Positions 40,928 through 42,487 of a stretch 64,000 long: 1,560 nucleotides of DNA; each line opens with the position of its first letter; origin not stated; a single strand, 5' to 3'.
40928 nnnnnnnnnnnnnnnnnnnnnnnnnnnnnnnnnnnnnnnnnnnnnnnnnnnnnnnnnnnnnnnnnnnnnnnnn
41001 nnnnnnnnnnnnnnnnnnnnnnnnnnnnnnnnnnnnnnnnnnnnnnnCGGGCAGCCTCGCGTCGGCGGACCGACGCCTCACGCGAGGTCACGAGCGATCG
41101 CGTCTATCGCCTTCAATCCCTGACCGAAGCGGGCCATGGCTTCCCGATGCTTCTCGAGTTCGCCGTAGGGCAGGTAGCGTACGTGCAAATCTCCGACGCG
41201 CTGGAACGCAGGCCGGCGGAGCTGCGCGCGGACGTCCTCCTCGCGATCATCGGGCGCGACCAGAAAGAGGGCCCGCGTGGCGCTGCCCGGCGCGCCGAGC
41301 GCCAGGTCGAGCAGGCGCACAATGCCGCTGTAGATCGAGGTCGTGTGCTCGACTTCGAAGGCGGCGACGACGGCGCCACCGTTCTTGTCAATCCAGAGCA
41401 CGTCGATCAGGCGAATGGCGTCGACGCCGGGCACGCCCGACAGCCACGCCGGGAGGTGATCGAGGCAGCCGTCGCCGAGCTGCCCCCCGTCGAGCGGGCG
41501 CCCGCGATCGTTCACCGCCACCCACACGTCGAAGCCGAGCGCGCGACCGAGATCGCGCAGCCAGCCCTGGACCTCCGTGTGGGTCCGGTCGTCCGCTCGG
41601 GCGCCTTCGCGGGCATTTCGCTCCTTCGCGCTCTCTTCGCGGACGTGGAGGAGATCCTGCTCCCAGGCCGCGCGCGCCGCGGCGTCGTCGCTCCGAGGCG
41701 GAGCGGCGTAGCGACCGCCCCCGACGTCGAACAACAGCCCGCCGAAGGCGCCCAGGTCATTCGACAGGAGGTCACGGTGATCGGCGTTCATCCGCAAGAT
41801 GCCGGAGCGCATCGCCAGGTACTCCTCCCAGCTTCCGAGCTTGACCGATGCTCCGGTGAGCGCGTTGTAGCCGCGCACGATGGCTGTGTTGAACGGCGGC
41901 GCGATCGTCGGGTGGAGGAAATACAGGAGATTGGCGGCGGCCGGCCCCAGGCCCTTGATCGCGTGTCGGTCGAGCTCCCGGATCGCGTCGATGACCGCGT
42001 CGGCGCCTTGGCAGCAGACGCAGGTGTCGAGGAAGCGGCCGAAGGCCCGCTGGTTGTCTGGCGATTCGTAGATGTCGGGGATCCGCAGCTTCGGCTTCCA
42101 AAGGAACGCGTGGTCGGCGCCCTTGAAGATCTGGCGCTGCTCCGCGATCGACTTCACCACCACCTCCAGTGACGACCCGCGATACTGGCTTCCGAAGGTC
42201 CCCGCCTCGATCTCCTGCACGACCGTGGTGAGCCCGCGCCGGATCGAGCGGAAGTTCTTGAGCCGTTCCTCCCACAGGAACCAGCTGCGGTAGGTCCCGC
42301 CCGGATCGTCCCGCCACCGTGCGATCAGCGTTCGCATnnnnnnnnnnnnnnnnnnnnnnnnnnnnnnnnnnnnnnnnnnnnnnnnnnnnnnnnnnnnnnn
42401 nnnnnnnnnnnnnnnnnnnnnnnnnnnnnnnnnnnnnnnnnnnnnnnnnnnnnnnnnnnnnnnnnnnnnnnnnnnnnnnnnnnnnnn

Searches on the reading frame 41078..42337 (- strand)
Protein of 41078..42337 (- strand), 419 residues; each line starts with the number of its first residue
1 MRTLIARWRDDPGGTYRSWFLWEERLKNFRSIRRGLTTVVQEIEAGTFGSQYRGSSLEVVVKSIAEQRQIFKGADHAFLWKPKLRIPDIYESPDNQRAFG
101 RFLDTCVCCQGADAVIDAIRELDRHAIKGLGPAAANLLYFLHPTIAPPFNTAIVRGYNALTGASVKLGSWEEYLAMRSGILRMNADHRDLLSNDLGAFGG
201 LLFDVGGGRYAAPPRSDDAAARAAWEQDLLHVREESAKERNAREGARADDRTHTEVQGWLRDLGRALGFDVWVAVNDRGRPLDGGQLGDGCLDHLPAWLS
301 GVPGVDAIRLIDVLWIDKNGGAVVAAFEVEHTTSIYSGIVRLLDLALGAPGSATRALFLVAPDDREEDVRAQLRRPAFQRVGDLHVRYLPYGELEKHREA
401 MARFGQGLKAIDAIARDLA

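Call 3: search_protein_families(library=pfam, proteins=[window:41078-42337:-], max_evalue=1)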
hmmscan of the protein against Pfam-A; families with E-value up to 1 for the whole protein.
window:41078-42337:- (419 aa): 0 families

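Call 4: search_protein_families(library=padloc, proteins=[window:41078-42337:-], max_evalue=1)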
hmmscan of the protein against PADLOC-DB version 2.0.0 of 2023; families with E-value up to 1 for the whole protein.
window:41078-42337:- (419 aa): 1 family
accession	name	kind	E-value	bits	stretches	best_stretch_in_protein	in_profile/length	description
PDLC03534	REase_II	-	2.3e-12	44.7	1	250-397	175-323/351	Type II restriction enzyme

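Call 5: search_protein_families(library=ncbifam, proteins=[window:41078-42337:-], max_evalue=1)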
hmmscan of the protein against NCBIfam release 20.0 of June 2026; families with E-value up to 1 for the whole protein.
window:41078-42337:- (419 aa): 1 family
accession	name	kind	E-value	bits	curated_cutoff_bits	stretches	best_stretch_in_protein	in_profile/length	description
NF051897.1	Btc22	equivalog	0.84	10.1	100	0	217-253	51-87/96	Btc22 family type III secretion system chaperone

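Call 6: search_solved_structures(query=window:41078-42337:-, max_evalue=10, show_alignments=2)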
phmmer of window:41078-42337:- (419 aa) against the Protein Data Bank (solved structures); distinct sequences matched with E-value up to 10: 3.
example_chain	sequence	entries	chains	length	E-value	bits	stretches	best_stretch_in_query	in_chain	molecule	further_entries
9ihp_F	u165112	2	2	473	0.99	11.4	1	96-172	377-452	NADH dehydrogenase [ubiquinone] flavoprotein 1, mitochondrial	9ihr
5zvm_A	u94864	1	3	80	1.1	11.2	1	134-205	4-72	Spike glycoprotein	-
1wyy_A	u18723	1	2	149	1.3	11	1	127-205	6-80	E2 Glycoprotein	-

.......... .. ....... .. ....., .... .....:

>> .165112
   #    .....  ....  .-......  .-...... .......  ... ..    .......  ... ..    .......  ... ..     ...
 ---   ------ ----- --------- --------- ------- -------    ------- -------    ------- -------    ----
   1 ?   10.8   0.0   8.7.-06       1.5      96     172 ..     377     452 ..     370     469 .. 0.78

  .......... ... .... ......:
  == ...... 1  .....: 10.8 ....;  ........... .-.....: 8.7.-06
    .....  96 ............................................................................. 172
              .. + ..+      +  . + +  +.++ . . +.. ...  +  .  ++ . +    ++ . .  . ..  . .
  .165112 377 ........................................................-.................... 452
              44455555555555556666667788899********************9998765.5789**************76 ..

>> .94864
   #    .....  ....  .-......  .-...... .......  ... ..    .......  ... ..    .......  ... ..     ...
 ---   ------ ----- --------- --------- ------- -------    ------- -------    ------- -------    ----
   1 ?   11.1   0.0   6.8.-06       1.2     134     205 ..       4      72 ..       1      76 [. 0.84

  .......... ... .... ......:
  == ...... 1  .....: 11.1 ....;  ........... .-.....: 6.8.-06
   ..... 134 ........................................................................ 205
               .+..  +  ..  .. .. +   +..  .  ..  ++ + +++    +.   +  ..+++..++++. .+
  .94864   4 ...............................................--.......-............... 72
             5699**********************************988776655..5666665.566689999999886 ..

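Call 8: find_homologous_proteins(query=window:41078-42337:-)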
Query window:41078-42337:- (419 aa): 7302 proteins with E <= 0.001 among 8000 candidates; the best 120 are listed.
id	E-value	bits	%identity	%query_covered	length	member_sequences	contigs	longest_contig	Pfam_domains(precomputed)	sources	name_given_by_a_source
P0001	2.2e-258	875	91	100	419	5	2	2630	PF27126.1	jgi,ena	-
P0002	2.4e-245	832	86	100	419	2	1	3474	PF27126.1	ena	-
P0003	7.4e-245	831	86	100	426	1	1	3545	PF27126.1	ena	-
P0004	1.1e-243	827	86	100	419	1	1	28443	PF27126.1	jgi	jgi:type II restriction enzyme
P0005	2.5e-243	826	86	100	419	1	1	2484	PF27126.1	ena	-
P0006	8.1e-241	817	85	100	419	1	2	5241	PF27126.1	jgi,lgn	jgi:type II restriction enzyme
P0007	8.2e-241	817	85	100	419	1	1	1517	PF27126.1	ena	-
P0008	2.2e-237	806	84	100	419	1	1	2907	PF27126.1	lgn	-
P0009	4.9e-237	805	84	100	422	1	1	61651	PF27126.1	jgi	jgi:type II restriction enzyme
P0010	1.0e-235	801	83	100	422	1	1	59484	PF27126.1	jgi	jgi:type II restriction enzyme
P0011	2.2e-235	799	83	100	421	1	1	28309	PF27126.1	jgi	jgi:type II restriction enzyme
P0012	4.0e-232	789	82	100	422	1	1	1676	PF27126.1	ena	-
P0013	1.3e-231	787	82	100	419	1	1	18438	PF27126.1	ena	-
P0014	2.5e-225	766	80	100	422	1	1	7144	PF27126.1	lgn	-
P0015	1.7e-224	764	84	95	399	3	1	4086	PF27126.1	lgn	-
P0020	1.1e-219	748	79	100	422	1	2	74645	PF27126.1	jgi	jgi:type II restriction enzyme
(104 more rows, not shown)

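Call 9: find_related_loci(query=window:41078-42337:-, collection=genome_contigs, flank=6000)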
Query window:41078-42337:- (419 aa) in genome_contigs; peptide patterns used: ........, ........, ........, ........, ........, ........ (x = any residue, [..] = any of these).
599 stretches matched a pattern (row limit reached: there are more); 577 encode a relative of the query (tblastn E <= 1e-3); the best 80 are kept; 80 distinct loci.
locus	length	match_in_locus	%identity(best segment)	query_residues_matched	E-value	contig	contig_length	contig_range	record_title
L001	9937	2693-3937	76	2-418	0e+0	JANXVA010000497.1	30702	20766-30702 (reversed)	MAG: Myxococcales bacterium isolate 340R_metabat_70 340R_k141_946568, whole genome shotgun sequence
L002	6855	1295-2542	76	3-418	0e+0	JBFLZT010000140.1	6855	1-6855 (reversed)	MAG: Deinococcota bacterium isolate MAG118 MAG118_140, whole genome shotgun sequence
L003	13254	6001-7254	75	1-418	0e+0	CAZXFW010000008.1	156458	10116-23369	MAG TPA_asm: uncultured Polyangiales bacterium isolate binchicken_co245_13 genome assembly, contig: NODE_42_length_15645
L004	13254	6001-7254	77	1-418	0e+0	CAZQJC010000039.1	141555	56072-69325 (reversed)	MAG TPA_asm: uncultured Myxococcales bacterium isolate binchicken_co200_39 genome assembly, contig: k141_1172208, whole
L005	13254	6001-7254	75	1-418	0e+0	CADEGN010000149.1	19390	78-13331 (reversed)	MAG: uncultured Myxococcales bacterium isolate Myxococcales sp. RBC066 genome assembly, contig: MAG066_149, whole genome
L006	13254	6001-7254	72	1-418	0e+0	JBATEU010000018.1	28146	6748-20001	MAG: Candidatus Deferrimicrobium sp. isolate MFD10095_ilm_asm_bin1 k127_8971, whole genome shotgun sequence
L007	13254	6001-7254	74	1-418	0e+0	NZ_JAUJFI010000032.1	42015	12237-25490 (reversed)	Azospirillum isscasi strain C340-1 c340-01_scaffold32, whole genome shotgun sequence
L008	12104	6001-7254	74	1-418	0e+0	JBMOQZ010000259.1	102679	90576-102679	MAG: Myxococcota bacterium isolate Betzabe_MAG167 MAG167_259, whole genome shotgun sequence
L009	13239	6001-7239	73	1-418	0e+0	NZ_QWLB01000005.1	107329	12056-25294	Meiothermus granaticius NBRC 107808 strain AF-68 contig_5, whole genome shotgun sequence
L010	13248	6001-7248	72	1-418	0e+0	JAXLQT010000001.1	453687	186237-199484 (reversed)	MAG: Acidobacteriota bacterium isolate STL-ACI10 C4.156.fa-1, whole genome shotgun sequence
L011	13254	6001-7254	76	1-418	0e+0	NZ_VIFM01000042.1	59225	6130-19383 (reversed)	Myxococcus llanfairpwllgwyngyllgogerychwyrndrobwllllantysiliogogogochensis strain AM401 NODE_42_length_59225_cov_40.4163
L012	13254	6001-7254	73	1-418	0e+0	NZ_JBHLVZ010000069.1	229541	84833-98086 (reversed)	Roseomonas vinacea strain CCM 7468 platanus_K_21_77_69, whole genome shotgun sequence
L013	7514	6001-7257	74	1-419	0e+0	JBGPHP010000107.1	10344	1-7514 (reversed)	MAG: Gemmatimonadota bacterium isolate OBJ_0618_7090110_355 k141_2703958_length_10344_cov_21.7201, whole genome shotgun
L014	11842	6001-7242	74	1-419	0e+0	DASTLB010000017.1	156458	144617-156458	MAG TPA_asm: Kofleriaceae bacterium isolate SMAG_U2472 k141_81072, whole genome shotgun sequence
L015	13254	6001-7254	72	1-418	0e+0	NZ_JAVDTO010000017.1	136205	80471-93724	Azospirillum sp. BE72 Ga0454506_17, whole genome shotgun sequence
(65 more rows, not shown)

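Call 13: find_encoding_contigs(protein=P0020, flank=8000, max_places=3)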
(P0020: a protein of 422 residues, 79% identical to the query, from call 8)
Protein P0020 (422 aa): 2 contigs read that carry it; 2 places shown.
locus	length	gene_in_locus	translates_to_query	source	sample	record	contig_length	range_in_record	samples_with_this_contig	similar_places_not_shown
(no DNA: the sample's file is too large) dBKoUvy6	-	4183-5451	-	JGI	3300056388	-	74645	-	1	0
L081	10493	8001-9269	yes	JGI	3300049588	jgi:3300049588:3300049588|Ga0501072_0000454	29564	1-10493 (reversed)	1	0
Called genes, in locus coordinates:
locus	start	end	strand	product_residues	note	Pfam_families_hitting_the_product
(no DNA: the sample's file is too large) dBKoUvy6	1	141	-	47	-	?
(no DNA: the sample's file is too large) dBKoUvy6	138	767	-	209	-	PF13521:AAA_28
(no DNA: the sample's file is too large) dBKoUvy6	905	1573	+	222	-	-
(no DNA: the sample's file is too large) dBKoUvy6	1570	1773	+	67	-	PF11154:DUF2934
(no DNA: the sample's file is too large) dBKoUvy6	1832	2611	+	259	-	-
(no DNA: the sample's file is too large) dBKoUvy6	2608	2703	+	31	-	-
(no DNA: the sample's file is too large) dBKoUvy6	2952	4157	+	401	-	PF07731:Cu-oxidase_2 (weak), PF07732:Cu-oxidase_3, PF00394:Cu-oxidase (weak), PF07731:Cu-oxidase_2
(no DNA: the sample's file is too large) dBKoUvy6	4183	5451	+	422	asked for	PF27126:NmeDI_C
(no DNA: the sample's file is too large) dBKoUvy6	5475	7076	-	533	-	PF01293:PEPCK_ATP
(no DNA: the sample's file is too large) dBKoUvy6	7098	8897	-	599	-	PF04945:YHS (weak), PF00343:Phosphorylase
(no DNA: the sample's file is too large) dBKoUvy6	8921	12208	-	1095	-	PF00873:ACR_tran, PF03176:MMPL (faint)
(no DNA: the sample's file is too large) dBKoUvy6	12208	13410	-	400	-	PF25919:BSH_CusB, PF25973:BSH_CzcB, PF25869:3HB_CusB (weak), PF25954:Beta-barrel_RND_2, PF25944:Beta-barrel_RND, PF25975:CzcB_C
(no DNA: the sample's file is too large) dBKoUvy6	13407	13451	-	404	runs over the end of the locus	PF02321:OEP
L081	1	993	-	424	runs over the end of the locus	PF01941:AdoMet_Synthase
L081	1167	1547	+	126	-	-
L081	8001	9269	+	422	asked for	PF27126:NmeDI_C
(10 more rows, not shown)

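Call 18: search_protein_representatives(protein=window:41078-42337:-)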
Query: 419 residues. Proteins with E-value up to 0.001 (for the whole library): 2036; up to 1e-10: 1196; up to 1e-30: 191. The best 150 are listed.
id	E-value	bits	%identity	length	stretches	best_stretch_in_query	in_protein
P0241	1.2e-190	650.4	70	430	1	2-418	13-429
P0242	4.1e-137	474.0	68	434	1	34-347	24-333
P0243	7.1e-135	466.6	65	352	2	3-273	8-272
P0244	4.7e-127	440.9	68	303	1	117-417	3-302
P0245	5.5e-127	440.7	70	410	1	2-286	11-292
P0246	7.8e-116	403.9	82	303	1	1-212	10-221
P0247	1.9e-114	399.3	47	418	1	5-416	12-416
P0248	1.2e-111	390.1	70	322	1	2-247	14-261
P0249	8.5e-110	384.0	69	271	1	2-254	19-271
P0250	3.3e-109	382.0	48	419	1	1-415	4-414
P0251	9.7e-108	377.2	49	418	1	3-416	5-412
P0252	9.5e-105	367.4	47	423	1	4-415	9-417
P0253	8.1e-100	351.1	64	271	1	147-418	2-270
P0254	8.3e-99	347.8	44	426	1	4-418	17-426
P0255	5.1e-98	345.2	64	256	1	116-370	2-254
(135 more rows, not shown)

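Call 41: search_solved_structures(query=A1, max_evalue=10, show_alignments=2)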
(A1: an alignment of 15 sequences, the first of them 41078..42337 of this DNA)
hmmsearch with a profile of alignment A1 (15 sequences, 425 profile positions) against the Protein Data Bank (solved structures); distinct sequences matched with E-value up to 10: 55.
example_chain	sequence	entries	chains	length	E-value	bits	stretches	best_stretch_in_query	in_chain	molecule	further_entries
7wxz_A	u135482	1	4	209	0.00029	22.7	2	134-212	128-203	Spike protein S2'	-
5zvm_A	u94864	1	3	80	0.0046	18.8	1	139-212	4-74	Spike glycoprotein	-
1wyy_A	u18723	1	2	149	0.0061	18.4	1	139-218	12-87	E2 Glycoprotein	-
9rdt_C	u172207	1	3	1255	0.0075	18.1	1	139-229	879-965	RhGB07 Spike- T4 foldon fusion protein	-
2bez_C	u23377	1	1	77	0.011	17.5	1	141-212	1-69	Spike glycoprotein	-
8u29_A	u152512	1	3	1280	0.018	16.8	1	139-229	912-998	PRD-0038 Spike glycoprotein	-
9j5u_A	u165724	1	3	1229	0.019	16.8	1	139-228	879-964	Spike glycoprotein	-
8kdm_A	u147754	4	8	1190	0.022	16.5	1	139-229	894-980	Spike glycoprotein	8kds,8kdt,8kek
7akj_C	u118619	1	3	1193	0.023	16.5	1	139-229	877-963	Spike glycoprotein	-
6crw_A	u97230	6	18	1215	0.023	16.5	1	139-229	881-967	Spike glycoprotein,Fibritin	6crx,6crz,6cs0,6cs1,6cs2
6crv_A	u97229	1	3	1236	0.023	16.4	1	139-229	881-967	Spike glycoprotein,Fibritin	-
9s67_C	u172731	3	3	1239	0.024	16.4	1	139-229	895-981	Spike glycoprotein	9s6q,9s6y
8zy4_A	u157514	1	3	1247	0.024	16.4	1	139-229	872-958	Spike glycoprotein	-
6nb6_A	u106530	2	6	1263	0.024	16.4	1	139-229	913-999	Spike glycoprotein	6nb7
8vpf_A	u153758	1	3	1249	0.024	16.4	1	139-229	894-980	Spike glycoprotein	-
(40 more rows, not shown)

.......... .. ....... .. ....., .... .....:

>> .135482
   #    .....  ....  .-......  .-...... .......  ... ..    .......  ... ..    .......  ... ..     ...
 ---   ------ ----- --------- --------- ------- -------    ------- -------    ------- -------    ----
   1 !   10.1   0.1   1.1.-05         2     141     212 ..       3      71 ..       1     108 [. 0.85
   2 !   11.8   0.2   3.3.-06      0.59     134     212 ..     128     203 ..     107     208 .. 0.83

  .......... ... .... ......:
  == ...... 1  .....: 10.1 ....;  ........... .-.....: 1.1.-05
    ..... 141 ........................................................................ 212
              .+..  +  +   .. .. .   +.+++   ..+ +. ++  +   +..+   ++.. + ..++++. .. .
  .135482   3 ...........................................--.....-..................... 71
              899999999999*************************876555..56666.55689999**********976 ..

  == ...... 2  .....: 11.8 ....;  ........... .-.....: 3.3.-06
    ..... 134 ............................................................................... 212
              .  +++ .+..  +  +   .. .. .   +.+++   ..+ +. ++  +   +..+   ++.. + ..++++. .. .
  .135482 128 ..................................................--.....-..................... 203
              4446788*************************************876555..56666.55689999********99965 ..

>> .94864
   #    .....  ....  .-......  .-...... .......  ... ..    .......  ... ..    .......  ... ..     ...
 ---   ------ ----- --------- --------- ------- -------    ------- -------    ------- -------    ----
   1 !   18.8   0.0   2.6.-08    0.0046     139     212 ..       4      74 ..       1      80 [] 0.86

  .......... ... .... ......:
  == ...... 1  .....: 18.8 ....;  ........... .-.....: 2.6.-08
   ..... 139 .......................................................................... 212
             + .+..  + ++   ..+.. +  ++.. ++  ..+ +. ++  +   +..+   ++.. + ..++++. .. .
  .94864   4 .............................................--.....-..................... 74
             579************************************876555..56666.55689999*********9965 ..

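Call 43: predict_structure(alignment_id=A1)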
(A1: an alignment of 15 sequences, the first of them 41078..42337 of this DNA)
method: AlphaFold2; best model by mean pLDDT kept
length: 419 residues; sequences in the alignment: 15
mean_pLDDT: 87.1   pTM: 0.61
mean pLDDT of the five models: 87.1, 85.0, 84.1, 84.0, 83.3
residues with pLDDT >= 90: 206; 70-90: 191; 50-70: 22; < 50: 0
segments of 3 or more residues with pLDDT < 50: none
pLDDT, mean of each block of 10 residues (from residue 1): 90 88 89 95 89 87 88 78 62 89 90 93 87 90 94 94 87 94 93 94 93 82 85 77 75 92 94 92 90 89 87 88 90 79 84 78 90 81 80 92 86 85
secondary structure, 60 per line:
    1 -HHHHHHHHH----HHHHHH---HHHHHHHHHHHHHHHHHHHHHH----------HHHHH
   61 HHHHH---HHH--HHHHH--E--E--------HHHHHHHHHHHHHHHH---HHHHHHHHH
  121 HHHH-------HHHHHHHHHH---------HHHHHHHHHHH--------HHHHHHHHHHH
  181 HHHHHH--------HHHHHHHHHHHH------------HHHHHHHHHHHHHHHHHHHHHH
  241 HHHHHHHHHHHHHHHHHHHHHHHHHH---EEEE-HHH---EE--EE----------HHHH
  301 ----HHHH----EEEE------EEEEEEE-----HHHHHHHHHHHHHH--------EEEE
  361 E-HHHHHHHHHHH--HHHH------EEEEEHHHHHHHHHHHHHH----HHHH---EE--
elements in order: H2-10 H15-20 H24-45 H56-65 H74-78 H93-108 H112-124 H132-141 H151-161 H170-186 H195-206 H219-266 E270-273 H297-300 H305-308 E313-316 E323-329 H335-348 E357-361 H363-373 H376-379 E386-390 H391-404 H409-412

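Call 46: fold_search(model_id=the predicted structure, library=pdb)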
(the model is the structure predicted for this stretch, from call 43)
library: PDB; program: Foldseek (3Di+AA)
matches with E <= 10: 163; with E <= 0.001: 0
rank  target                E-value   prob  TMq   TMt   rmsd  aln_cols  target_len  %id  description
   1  8dw4_A                3.0e-02  0.84  0.20  0.23  13.8       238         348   14  Glycosylase MutY variant N146S in complex with DNA containing d(8-oxo-G) paired with an abasic site product (AP) gener (released 2022-11-30)
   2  8dwf_A                5.4e-02  0.66  0.17  0.20  15.0       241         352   14  Glycosylase MutY variant E43S in complex with DNA containing d(8-oxo-G) paired with substrate adenine (released 2023-08-09)
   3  8dw0_A                1.0e-01  0.60  0.18  0.20  14.1       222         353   14  Glycosylase MutY variant N146S in complex with DNA containing d(8-oxo-G) paired with an enzyme-generated abasic site ( (released 2022-11-30)
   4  5kn8_A                1.9e-01  0.47  0.20  0.31  13.7       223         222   14  MutY N-terminal domain in complex with undamaged DNA (released 2017-02-08)
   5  3c0u_B                5.6e-01  0.44  0.13  0.26   5.3        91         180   12  Crystal structure of E.coli yaeQ protein (released 2008-01-29)
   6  9k8b                  5.6e-01  0.25  0.18  0.29  14.8       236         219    8  Cryo-EM structure of monomer of designed zinc-induced tetrahedron Cage-t32-Zn1-HEHE-34 (released 2025-10-29)
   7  9wfa                  7.9e-01  0.05  0.09  0.14  22.1       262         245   11  Cryo-EM structure of psXR (released 2026-03-18)
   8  3c0u_A                1.0e+00  0.35  0.14  0.28   4.8        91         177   13  Crystal structure of E.coli yaeQ protein (released 2008-01-29)
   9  8u3n_C                1.4e+00  0.04  0.11  0.12  24.0       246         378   17  Structure of P450Blt from Micromonospora sp. MW-13 (released 2024-01-10)
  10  4e19_B                1.6e+00  0.12  0.12  0.27   9.8       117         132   12  Crystal structure of RNase H1 from halophilic archaeon Halobacterium salinarum NRC-1 (released 2013-03-06)
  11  7zg3_C                1.6e+00  0.15  0.20  0.25  12.1       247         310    8  Structure of the mouse 8-oxoguanine DNA Glycosylase mOGG1 in complex with ligand TH011228 (released 2023-08-16)
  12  6dy8_A                1.6e+00  0.11  0.07  0.28  16.7       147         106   16  Mn(II)-bound structure of the engineered cyt cb562 variant, CH2EY (released 2019-04-24)
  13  4h8k_A                1.6e+00  0.08  0.12  0.25   9.9       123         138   15  Crystal structure of LC11-RNase H1 in complex with RNA/DNA hybrid (released 2013-09-25)
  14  6fes_B                1.8e+00  0.08  0.14  0.16  14.9       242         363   11  Crystal structure of novel repeat protein BRIC2 fused to DARPin D12 (released 2018-09-05)
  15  2e87                  1.8e+00  0.05  0.17  0.19  20.9       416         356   10  Crystal structure of hypothetical GTP-binding protein PH1320 from Pyrococcus horikoshii OT3, in complex with GDP (released 2007-07-24)
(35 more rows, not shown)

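Call 51: search_dna_similar(query=window:41078-42337:-, collection=plasmids, mode=protein, max_rows=40)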
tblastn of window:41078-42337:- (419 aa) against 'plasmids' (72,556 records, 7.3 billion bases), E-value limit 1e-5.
Records with a match: 184; places in all: 195; records where one place covers at least 80% of the query: 174.
Best place of each record, by identity: 60-80% 85; <60% 99.
By first word of the organism name: Enterococcus 65; Sphingobium 15; Sphingomonas 10; Listeria 10; Cupriavidus 9; Hymenobacter 9; Komagataeibacter 5; Paraburkholderia 5; Azospirillum 4; Acetobacter 4; and 35 more.
By predicted mobility (MOB-suite, as given by PLSDB): conjugative 85; non-mobilizable 61; mobilizable 38.
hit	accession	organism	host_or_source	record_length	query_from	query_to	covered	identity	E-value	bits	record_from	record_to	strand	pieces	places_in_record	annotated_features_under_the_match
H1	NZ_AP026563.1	Deinococcus aetherius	-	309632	1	418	100%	75.6%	0e+0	599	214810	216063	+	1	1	type II restriction endonuclease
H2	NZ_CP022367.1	Azospirillum sp. TSH58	single cell,paddy soils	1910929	1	418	100%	74.6%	0e+0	585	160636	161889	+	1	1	record has no annotation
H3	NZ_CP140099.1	Deinococcus sp. AB2017081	pure culture,soil near an iron factory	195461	1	418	100%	73.0%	0e+0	574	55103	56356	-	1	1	type II restriction endonuclease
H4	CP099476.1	Roseomonas mucosa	Human skin,single cell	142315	1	418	100%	72.7%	2e-180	565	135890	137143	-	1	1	type II restriction endonuclease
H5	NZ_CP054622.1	Azospirillum oryzae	cell culture,soil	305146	1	418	100%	71.8%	2e-180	564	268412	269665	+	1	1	type II restriction endonuclease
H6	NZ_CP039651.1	Azospirillum sp. TSA2s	Soil,rice paddy soil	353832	1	418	100%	71.8%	2e-180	564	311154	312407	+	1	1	type II restriction endonuclease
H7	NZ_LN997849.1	Magnetospirillum sp. XM-1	-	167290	1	418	100%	70.1%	9e-172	540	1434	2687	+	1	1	type II restriction endonuclease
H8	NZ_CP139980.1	Sphingobium yanoikuyae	-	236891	1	419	100%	69.4%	1e-175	551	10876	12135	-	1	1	hypothetical protein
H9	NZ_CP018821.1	Sphingomonas koreensis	-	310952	1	419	100%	69.4%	1e-175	551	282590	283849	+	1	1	hypothetical protein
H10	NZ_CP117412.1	Sphingomonas naphthae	Single cell,Oil contaminated soil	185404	1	419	100%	69.3%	1e-175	551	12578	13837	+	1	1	hypothetical protein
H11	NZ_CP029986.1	Sphingomonas sp. FARSPH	cell culture,Sf9 cell culture media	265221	1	419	100%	69.0%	5e-175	549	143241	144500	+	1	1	type II restriction endonuclease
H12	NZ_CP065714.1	Sphingomonas paucimobilis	-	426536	1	419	100%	69.0%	6e-175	549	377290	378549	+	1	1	type II restriction endonuclease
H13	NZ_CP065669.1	Sphingomonas paucimobilis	-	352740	1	419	100%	69.0%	1e-174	548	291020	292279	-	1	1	hypothetical protein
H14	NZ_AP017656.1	Sphingobium cloacae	-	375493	1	419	100%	68.8%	5e-175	549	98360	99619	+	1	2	hypothetical protein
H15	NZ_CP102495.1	Gluconobacter oxydans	mixed culture,fruits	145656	1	419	100%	68.7%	3e-178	558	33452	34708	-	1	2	type II restriction endonuclease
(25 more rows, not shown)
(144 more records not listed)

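Call 86: search_protein_families(library=pfam, alignment_id=A3, max_evalue=0.00001)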
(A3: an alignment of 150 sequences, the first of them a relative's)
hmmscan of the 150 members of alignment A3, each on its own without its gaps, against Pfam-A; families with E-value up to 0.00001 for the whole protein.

A. member 1, L001:1231-2220:+ (330 aa): 0 families

B. families by the number of members that match (of 150 scanned): 79 families (the first 25 are shown)
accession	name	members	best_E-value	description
PF00403.32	HMA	8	8.6e-22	Heavy-metal-associated domain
PF03713.19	DUF305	4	4.3e-28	Domain of unknown function (DUF305)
PF19335.5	HMBD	4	7.8e-27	Heavy metal binding domain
PF00122.25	E1-E2_ATPase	3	3e-54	E1-E2 ATPase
PF02321.23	OEP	3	3.7e-22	Outer membrane efflux protein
PF04945.19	YHS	3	1.6e-13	YHS domain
PF00589.27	Phage_integrase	2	5.5e-37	Phage integrase family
PF07690.21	MFS_1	2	2.5e-34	Major Facilitator Superfamily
PF13649.12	Methyltransf_25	2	7.2e-28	Methyltransferase domain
PF08241.18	Methyltransf_11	2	2e-26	Methyltransferase domain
PF13847.12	Methyltransf_31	2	8e-25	Methyltransferase domain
PF01209.24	Ubie_methyltran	2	7.2e-22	ubiE/COQ5 methyltransferase family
PF02518.31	HATPase_c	2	1.5e-19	Histidine kinase-, DNA gyrase B-, and HSP90-like ATPase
PF08242.18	Methyltransf_12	2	1.1e-16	Methyltransferase domain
PF13489.12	Methyltransf_23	2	3.5e-16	Methyltransferase domain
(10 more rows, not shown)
